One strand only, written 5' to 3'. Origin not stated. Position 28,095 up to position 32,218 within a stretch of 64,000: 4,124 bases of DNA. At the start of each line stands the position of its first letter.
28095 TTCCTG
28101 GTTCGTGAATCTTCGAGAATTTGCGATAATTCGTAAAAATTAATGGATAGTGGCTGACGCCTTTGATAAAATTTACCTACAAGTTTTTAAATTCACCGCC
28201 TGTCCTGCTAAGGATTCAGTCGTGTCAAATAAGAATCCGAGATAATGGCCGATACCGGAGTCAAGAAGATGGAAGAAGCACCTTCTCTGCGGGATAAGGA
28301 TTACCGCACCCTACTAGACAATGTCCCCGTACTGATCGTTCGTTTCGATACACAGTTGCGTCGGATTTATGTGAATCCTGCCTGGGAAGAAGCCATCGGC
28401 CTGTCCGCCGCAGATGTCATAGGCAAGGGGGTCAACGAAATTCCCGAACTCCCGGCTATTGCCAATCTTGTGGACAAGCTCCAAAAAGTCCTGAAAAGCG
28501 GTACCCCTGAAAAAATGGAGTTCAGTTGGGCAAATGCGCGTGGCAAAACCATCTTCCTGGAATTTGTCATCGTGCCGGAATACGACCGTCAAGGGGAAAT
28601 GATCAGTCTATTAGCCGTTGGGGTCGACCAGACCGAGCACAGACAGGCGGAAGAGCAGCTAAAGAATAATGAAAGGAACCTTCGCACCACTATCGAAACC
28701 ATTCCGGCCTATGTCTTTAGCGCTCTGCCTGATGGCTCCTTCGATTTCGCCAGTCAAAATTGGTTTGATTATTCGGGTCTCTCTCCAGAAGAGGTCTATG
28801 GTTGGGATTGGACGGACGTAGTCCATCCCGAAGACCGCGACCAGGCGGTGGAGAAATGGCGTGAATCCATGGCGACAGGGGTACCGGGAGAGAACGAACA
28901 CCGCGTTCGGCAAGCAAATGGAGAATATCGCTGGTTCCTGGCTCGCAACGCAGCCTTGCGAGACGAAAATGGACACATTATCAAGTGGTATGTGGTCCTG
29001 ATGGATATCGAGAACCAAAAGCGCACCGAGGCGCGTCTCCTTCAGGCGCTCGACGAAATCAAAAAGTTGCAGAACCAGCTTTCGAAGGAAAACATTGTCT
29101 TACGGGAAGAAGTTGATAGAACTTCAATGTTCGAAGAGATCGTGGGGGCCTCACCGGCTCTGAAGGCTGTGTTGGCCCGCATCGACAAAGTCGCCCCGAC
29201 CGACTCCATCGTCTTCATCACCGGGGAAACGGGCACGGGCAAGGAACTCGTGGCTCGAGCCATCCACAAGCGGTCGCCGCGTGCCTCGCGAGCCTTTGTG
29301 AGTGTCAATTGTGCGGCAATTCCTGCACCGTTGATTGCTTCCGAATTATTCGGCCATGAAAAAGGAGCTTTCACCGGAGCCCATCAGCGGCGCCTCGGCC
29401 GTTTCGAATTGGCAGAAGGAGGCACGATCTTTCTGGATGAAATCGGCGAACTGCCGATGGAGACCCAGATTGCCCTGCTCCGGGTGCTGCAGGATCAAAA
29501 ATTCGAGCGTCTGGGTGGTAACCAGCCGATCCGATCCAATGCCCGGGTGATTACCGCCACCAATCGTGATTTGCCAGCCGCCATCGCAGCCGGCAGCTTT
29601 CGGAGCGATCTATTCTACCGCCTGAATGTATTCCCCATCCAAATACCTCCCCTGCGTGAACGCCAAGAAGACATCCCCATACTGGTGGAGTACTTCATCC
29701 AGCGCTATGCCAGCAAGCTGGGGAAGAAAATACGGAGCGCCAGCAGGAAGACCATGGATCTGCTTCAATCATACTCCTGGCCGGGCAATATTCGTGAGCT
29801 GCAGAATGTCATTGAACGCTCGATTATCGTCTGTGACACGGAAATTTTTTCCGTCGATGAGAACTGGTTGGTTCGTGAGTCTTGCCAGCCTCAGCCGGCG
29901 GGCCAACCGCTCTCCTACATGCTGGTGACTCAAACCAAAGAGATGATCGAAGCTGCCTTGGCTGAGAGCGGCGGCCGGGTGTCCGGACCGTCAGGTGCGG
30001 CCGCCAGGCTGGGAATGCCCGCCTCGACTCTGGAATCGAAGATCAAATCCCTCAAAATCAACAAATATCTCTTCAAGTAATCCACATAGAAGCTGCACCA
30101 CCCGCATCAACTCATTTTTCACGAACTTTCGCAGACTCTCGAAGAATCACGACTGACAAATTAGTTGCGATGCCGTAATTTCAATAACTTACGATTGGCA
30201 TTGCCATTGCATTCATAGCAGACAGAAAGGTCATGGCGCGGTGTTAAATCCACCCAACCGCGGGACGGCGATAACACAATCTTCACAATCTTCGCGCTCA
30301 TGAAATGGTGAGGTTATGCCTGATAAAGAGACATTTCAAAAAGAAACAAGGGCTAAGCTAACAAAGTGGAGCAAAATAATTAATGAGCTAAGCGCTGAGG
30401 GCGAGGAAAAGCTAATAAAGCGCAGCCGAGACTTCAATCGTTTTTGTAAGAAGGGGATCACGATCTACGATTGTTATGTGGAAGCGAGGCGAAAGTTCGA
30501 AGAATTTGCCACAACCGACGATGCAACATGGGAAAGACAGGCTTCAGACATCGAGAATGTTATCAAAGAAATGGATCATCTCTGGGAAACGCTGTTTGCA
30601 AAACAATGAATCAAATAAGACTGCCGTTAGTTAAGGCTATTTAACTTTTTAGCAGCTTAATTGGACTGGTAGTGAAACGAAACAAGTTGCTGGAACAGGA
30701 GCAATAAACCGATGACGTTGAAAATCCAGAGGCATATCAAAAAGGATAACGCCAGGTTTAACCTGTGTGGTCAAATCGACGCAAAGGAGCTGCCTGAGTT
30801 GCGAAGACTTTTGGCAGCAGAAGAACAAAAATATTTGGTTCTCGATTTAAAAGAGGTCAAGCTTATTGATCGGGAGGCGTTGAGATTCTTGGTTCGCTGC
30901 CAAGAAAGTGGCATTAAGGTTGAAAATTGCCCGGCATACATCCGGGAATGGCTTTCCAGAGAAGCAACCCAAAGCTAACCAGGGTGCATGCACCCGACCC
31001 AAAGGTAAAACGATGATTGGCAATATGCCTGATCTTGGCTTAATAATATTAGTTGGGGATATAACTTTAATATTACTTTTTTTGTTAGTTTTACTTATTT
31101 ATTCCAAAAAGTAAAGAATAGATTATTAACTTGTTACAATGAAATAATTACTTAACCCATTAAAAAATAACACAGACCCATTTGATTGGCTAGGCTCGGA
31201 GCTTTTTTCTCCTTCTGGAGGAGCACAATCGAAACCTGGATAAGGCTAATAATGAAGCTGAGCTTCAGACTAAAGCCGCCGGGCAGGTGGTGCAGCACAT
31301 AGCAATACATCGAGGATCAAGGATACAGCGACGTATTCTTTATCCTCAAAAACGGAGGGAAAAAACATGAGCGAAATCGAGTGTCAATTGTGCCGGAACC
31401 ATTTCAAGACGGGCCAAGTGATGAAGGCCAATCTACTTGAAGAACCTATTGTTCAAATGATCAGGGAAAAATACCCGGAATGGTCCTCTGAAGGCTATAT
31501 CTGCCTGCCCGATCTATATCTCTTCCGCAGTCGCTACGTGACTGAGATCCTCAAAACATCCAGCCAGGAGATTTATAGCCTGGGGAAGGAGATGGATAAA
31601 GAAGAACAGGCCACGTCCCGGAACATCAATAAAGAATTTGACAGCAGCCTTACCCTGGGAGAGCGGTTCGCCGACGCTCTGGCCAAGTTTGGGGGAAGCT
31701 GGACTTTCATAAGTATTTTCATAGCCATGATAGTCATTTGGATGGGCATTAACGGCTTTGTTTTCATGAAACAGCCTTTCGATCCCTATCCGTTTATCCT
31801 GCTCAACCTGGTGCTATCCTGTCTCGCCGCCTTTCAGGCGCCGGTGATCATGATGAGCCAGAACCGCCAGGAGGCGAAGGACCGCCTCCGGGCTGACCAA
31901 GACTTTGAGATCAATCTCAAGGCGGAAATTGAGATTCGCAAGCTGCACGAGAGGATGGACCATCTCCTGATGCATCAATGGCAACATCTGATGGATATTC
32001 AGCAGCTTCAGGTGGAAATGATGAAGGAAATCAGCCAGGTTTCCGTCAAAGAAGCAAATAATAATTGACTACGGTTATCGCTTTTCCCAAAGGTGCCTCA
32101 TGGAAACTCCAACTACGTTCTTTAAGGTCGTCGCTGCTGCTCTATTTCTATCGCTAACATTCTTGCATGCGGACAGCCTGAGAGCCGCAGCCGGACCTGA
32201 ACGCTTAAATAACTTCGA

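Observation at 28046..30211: Mirror-image sigma-54 promoters and a shared 36-bp upstream element flanking the activator gene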

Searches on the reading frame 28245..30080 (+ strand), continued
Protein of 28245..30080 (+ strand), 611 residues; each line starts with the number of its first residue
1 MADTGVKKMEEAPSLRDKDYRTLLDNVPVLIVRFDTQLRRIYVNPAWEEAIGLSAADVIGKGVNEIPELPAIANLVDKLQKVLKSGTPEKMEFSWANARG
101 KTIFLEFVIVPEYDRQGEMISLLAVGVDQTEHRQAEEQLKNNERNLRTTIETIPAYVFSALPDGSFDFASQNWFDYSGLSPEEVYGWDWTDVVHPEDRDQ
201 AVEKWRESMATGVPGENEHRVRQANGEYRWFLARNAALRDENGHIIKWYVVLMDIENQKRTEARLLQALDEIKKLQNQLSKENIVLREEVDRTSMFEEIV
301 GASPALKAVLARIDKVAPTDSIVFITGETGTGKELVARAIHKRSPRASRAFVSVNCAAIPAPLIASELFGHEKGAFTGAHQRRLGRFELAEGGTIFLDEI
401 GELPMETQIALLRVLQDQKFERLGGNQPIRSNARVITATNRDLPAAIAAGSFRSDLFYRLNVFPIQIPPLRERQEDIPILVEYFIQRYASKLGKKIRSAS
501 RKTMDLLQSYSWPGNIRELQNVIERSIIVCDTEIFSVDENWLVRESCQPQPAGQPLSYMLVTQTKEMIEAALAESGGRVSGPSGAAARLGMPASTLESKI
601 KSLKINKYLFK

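Call 33: find_encoding_contigs(protein=P0038, flank=4000, max_places=1)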
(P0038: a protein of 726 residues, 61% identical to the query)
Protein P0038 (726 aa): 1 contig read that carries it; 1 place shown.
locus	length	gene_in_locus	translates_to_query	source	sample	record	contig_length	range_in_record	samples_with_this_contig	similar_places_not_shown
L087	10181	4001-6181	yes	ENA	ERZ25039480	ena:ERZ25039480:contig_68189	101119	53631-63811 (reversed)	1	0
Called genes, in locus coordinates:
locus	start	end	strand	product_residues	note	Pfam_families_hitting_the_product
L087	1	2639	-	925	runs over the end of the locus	PF03176:MMPL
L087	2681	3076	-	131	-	PF08238:Sel1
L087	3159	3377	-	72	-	-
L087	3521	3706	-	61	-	-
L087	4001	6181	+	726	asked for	PF08448:PAS_4, PF13426:PAS_9, PF00989:PAS, PF08448:PAS_4, PF13426:PAS_9, PF08447:PAS_3, PF00989:PAS, PF08447:PAS_3, +9 more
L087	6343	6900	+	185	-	PF01442:Apolipoprotein (faint)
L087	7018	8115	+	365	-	PF00989:PAS, PF08448:PAS_4, PF13426:PAS_9, PF00512:HisKA, PF02518:HATPase_c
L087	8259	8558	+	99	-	-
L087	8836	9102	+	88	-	-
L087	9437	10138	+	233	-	PF07885:Ion_trans_2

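Call 34: find_encoding_contigs(protein=P0058, flank=4000, max_places=1)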
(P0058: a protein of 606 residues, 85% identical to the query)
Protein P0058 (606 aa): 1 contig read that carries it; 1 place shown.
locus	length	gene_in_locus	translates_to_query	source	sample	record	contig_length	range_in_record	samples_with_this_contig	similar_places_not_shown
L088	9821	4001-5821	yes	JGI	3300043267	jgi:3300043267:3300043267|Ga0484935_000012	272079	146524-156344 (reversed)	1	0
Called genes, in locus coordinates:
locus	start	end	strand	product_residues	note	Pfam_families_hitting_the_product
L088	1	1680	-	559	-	PF06826:Asp-Al_Ex, PF02080:TrkA_C (weak), PF06826:Asp-Al_Ex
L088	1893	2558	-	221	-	PF06210:DUF1003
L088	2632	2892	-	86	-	PF13466:STAS_2 (weak)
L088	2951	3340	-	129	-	-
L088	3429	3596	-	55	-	-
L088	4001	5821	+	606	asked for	PF08448:PAS_4, PF13426:PAS_9, PF00989:PAS, PF08448:PAS_4, PF13426:PAS_9, PF08447:PAS_3, PF00158:Sigma54_activat, PF14532:Sigma54_activ_2, +6 more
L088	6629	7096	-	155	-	PF08534:Redoxin, PF00578:AhpC-TSA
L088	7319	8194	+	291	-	PF02826:2-Hacid_dh_C (faint), PF03446:NAD_binding_2, PF03807:F420_oxidored (faint), PF14833:NAD_binding_11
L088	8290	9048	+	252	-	PF08667:BetR (weak), PF13560:HTH_31 (weak), PF01381:HTH_3 (weak), PF13443:HTH_26 (weak)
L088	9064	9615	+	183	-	PF03205:MobB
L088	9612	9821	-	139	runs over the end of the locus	PF02082:Rrf2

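Call 63: search_protein_families(library=ncbifam, proteins=[window:28245-30080:+], max_evalue=0.01)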
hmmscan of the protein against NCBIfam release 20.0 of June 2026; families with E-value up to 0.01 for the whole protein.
window:28245-30080:+ (611 aa): 48 families (the best 25 are shown)
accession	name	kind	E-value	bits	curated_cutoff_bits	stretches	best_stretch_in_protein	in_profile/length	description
NF011958.0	PRK15429.1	equivalog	4.7e-110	369.2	830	1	268-607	349-688/692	formate hydrogenlyase transcriptional activator FlhA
TIGR01817.1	nifA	equivalog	2.5e-109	366.4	528.85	1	255-560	156-454/534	nif-specific transcriptional activator NifA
NF041552.1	TF_PrdR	equivalog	1.3e-101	340.7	795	1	269-602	234-575/577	sigma-54 dependent transcriptional regulator PrdR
NF003451.0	PRK05022.1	equivalog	4.7e-101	339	476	1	263-534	156-427/512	nitric oxide reductase transcriptional regulator NorR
TIGR01818.1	ntrC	equivalog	1.3e-97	327.5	558.6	1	289-534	126-371/463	nitrogen regulation protein NR(I)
NF038308.1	RNA_repair_RtcR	equivalog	1.2e-96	324.6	650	1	268-538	152-430/530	RNA repair transcriptional activator RtcR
TIGR02915.1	PEP_resp_reg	equivalog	7.9e-96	321.6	502.6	1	277-604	120-443/445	PEP-CTERM-box response regulator transcription factor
NF008469.0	PRK11361.1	equivalog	2.3e-95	320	714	1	278-538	124-385/461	acetoacetate metabolism transcriptional regulator AtoC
NF041906.1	V4R_TF_MobR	exception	1.2e-90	304.6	999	1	270-533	205-468/544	phenol degradation transcriptional regulator MobR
NF007689.0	PRK10365.1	equivalog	3.2e-89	299.7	760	1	283-600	125-439/441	sigma-54-dependent response regulator transcription factor ZraR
NF050807.1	TransRegFlbDCaul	equivalog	5.9e-88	295.7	750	1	298-538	119-359/454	sigma-54-dependent transcriptional regulator FlbD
NF051870.1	NAssimRespRegNtrX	equivalog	1.9e-87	294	600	1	276-604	121-451/452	nitrogen assimilation response regulator NtrX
TIGR02974.1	phageshock_pspF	equivalog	3.6e-83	279.6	443.55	1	299-538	1-241/336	phage shock protein operon transcriptional activator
TIGR02329.1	propionate_PrpR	equivalog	1.1e-79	268.5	499.2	1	286-530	201-450/526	propionate catabolism operon regulatory protein PrpR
NF011695.0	PRK15115.1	equivalog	2.4e-79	267.2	763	1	293-536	131-374/445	two-component system response regulator GlrR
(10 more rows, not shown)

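Call 70: search_protein_families(library=ncbifam, proteins=[L085:6766-7323:+, L085:3521-3706:-, L085:9258-9524:+, L083:3390-3659:-, L081:3092-3406:-], max_evalue=0.01)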
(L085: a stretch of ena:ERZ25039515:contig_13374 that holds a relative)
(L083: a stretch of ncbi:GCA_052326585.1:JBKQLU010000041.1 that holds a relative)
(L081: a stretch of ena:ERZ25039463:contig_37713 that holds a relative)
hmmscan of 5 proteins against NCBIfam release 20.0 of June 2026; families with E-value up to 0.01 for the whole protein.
L085:6766-7323:+ (185 aa): 3 families
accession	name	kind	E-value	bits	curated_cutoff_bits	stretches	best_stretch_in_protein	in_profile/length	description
NF052504.1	sll1863_fam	domain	1e-42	144.3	35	2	4-90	2-88/93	sll1863 family stress response protein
NF011439.0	PRK14868.1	equivalog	0.0035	15.5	1310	1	70-149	636-718/795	DNA topoisomerase VI subunit B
NF041454.1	FspA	equivalog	0.0078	16.7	120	1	9-62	81-134/138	flagellum-secreted nonflagellar protein FspA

L085:3521-3706:- (61 aa): 0 families

L085:9258-9524:+ (88 aa): 1 family
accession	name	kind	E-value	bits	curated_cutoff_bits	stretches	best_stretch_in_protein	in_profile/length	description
TIGR00377.1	ant_ant_sig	superfamily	9e-05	22.3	53.45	1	1-63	1-67/108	anti-sigma factor antagonist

L083:3390-3659:- (89 aa): 1 family
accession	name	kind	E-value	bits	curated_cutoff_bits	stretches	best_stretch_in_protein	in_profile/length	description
TIGR00377.1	ant_ant_sig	superfamily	8.4e-05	22.4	53.45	1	1-62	1-65/108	anti-sigma factor antagonist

L081:3092-3406:- (104 aa): 4 families
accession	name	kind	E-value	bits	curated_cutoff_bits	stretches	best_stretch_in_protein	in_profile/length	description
NF033786.1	phenyl_MerG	equivalog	8.4e-10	39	350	1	30-89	53-112/217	phenylmercury resistance protein MerG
NF047621.1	FlgprotMotXVib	equivalog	2.5e-09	36.9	330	1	30-104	96-170/211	flagellar protein MotX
NF038194.1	AlgK_TPR_lipo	equivalog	1.1e-06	27.6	700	1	28-101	319-392/448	alginate biosynthesis TPR repeat lipoprotein AlgK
NF045484.1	TransRegExoR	equivalog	3.4e-06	26.5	450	1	62-98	59-95/267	exopolysaccharide production regulator ExoR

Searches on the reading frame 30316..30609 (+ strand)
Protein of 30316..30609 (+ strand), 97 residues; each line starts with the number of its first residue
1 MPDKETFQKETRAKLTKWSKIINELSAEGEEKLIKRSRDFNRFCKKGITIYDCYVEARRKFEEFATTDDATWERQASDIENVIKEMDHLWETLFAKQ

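Call 9: search_protein_families(library=pfam, proteins=[window:30316-30609:+], max_evalue=0.01)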
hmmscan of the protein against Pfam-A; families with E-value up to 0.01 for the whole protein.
window:30316-30609:+ (97 aa): 0 families

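Call 40: find_homologous_proteins(query=window:30316-30609:+, max_evalue=0.001)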
Query window:30316-30609:+ (97 aa): 17 proteins with E <= 0.001 among 20 candidates.
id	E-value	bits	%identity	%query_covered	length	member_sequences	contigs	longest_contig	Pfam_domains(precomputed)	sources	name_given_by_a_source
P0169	5.2e-53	195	92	100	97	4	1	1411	-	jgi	jgi:hypothetical protein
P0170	2.0e-46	174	84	100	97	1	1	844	-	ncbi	-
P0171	1.0e-45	172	84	100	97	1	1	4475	-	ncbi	-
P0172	1.7e-44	168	77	100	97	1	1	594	-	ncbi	-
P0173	6.7e-42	159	78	100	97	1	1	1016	-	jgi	jgi:hypothetical protein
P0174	2.4e-36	142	71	100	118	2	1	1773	-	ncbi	-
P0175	4.7e-36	141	70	100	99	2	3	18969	-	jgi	jgi:hypothetical protein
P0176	1.2e-35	139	70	100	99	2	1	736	-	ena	-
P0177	1.9e-34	135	68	100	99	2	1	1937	-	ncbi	-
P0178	2.0e-34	135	69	100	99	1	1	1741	-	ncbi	-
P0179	1.5e-33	133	68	100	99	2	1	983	-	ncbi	-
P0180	1.6e-33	133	67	100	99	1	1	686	-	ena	-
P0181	4.9e-33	131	68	100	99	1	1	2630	-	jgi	jgi:hypothetical protein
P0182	5.7e-32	128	66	96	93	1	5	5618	-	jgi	jgi:hypothetical protein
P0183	3.3e-31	125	64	100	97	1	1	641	-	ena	-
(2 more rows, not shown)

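Call 48: predict_structure(alignment_id=A3)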
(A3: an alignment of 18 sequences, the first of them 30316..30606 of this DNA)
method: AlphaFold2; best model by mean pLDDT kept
length: 97 residues; sequences in the alignment: 18
mean_pLDDT: 90.3   pTM: 0.80
mean pLDDT of the five models: 90.3, 88.7, 88.6, 84.8, 82.4
residues with pLDDT >= 90: 65; 70-90: 29; 50-70: 2; < 50: 1
segments of 3 or more residues with pLDDT < 50: none
pLDDT, mean of each block of 10 residues (from residue 1): 88 96 92 89 91 96 84 90 95 77
secondary structure, 60 per line:
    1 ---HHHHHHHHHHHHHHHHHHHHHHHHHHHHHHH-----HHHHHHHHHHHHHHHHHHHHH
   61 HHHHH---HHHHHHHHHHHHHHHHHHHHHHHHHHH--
elements in order: H4-34 H40-65 H69-95

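Call 57: fold_search(model_id=the predicted structure, library=pdb)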
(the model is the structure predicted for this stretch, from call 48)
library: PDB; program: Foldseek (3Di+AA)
matches with E <= 10: 198; with E <= 0.001: 0
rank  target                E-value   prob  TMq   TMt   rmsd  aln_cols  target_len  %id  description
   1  5mdw_7                6.3e-01  0.66  0.51  0.18   6.1       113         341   10  Structure of ArfA(A18T) and RF2 bound to the 70S ribosome (pre-accommodated state) (released 2016-12-14)
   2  9rgw_B                6.7e-01  0.95  0.67  0.65   3.8        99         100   10  X-ray crystal structure of a de novo designed single-chain antiparallel 3-helix coiled-coil bundle, sc-apCC3-CW2 (released 2025-09-03)
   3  9rgy_A                7.9e-01  0.93  0.65  0.65   3.7        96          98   11  X-ray crystal structure of a de novo designed single-chain antiparallel 3-helix coiled-coil bundle, sc-apCC3-CW-0NTT (released 2025-09-03)
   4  3a98_C                7.9e-01  0.63  0.48  0.33   5.9        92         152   13  Crystal structure of the complex of the interacting regions of DOCK2 and ELMO1 (released 2010-10-27)
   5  7k3h_B                9.5e-01  0.47  0.47  0.50   5.4        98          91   11  Crystal structure of deep network hallucinated protein 0217 (released 2021-12-22)
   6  9rgv_A                1.0e+00  0.63  0.52  0.52   4.7       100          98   13  X-ray crystal structure of a de novo designed single-chain antiparallel 3-helix coiled-coil bundle, sc-apCC3-CW1 (released 2025-09-03)
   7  9cc9_A                1.0e+00  0.57  0.50  0.09   5.8       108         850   12  Dodecameric state of the NRC4 resistosome (released 2024-09-11)
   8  9rgz_B                1.1e+00  0.80  0.58  0.58   5.2        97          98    9  X-ray crystal structure of a de novo designed single-chain antiparallel 3-helix coiled-coil bundle, sc-apCC3-CW-2NTT (released 2025-09-03)
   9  8tn1_A                1.2e+00  0.57  0.57  0.39  14.1       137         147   12  De novo designed protein binds poly ADP ribose polymerase inhibitors (PARPi) - apo (released 2024-04-24)
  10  9min_I                1.2e+00  0.21  0.38  0.31  12.8       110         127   11  Structure of a designed minibinder to NYESO1-A*02:01 (released 2025-08-06)
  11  1wr6_C                1.3e+00  0.41  0.41  0.44   8.6        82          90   15  Crystal structure of GGA3 GAT domain in complex with ubiquitin (released 2005-06-28)
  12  3rgu_C                1.3e+00  0.41  0.46  0.51   5.3        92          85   10  Structure of Fap-NRa at pH 5.0 (released 2011-12-28)
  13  1wr6_B                1.4e+00  0.35  0.39  0.42   9.0        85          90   14  Crystal structure of GGA3 GAT domain in complex with ubiquitin (released 2005-06-28)
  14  9rgy_B                1.6e+00  0.77  0.62  0.63   3.7        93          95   12  X-ray crystal structure of a de novo designed single-chain antiparallel 3-helix coiled-coil bundle, sc-apCC3-CW-0NTT (released 2025-09-03)
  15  9tas                  1.6e+00  0.38  0.48  0.38  14.6       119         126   13  De novo photoenzyme photoABLE1 in complex with substrate (released 2026-03-25)
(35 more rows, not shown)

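Call 63: search_protein_families(library=ncbifam, proteins=[window:30316-30609:+], max_evalue=0.01)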
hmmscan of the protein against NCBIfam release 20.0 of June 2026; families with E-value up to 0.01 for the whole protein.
window:30316-30609:+ (97 aa): 1 family
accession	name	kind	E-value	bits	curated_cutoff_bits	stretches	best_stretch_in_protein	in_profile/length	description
NF052504.1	sll1863_fam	domain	1.3e-05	25.3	35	1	3-95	1-90/93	sll1863 family stress response protein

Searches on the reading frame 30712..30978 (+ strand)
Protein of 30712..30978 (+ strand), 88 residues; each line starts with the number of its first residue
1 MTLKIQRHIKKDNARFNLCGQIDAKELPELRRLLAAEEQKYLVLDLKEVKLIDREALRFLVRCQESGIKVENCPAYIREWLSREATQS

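Call 9: search_protein_families(library=pfam, proteins=[window:30712-30978:+], max_evalue=0.01)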
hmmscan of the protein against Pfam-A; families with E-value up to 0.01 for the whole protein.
window:30712-30978:+ (88 aa): 2 families
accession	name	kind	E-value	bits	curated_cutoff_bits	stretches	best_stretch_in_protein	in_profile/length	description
PF13466.11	STAS_2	-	1.3e-05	25.8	29.2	1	18-65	3-52/80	STAS domain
PF01740.26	STAS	-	0.00098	19.3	22.6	1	12-62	9-63/106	STAS domain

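Call 63: search_protein_families(library=ncbifam, proteins=[window:30712-30978:+], max_evalue=0.01)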
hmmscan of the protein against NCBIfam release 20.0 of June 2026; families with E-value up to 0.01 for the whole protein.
window:30712-30978:+ (88 aa): 1 family
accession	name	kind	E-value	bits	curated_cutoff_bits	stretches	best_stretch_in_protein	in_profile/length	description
TIGR00377.1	ant_ant_sig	superfamily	9.8e-05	22.2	53.45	1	1-63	1-67/108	anti-sigma factor antagonist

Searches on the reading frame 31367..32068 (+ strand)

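Call 9: search_protein_families(library=pfam, proteins=[window:31367-32068:+], max_evalue=0.01)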
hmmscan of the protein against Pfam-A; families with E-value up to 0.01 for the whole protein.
window:31367-32068:+ (233 aa): 1 family
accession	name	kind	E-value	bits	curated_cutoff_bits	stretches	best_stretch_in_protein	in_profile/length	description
PF06210.16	DUF1003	-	9.1e-42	141.9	27.4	1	109-209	1-101/103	Protein of unknown function (DUF1003)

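Call 63: search_protein_families(library=ncbifam, proteins=[window:31367-32068:+], max_evalue=0.01)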
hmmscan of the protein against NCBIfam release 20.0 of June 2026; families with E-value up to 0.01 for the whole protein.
window:31367-32068:+ (233 aa): 0 families
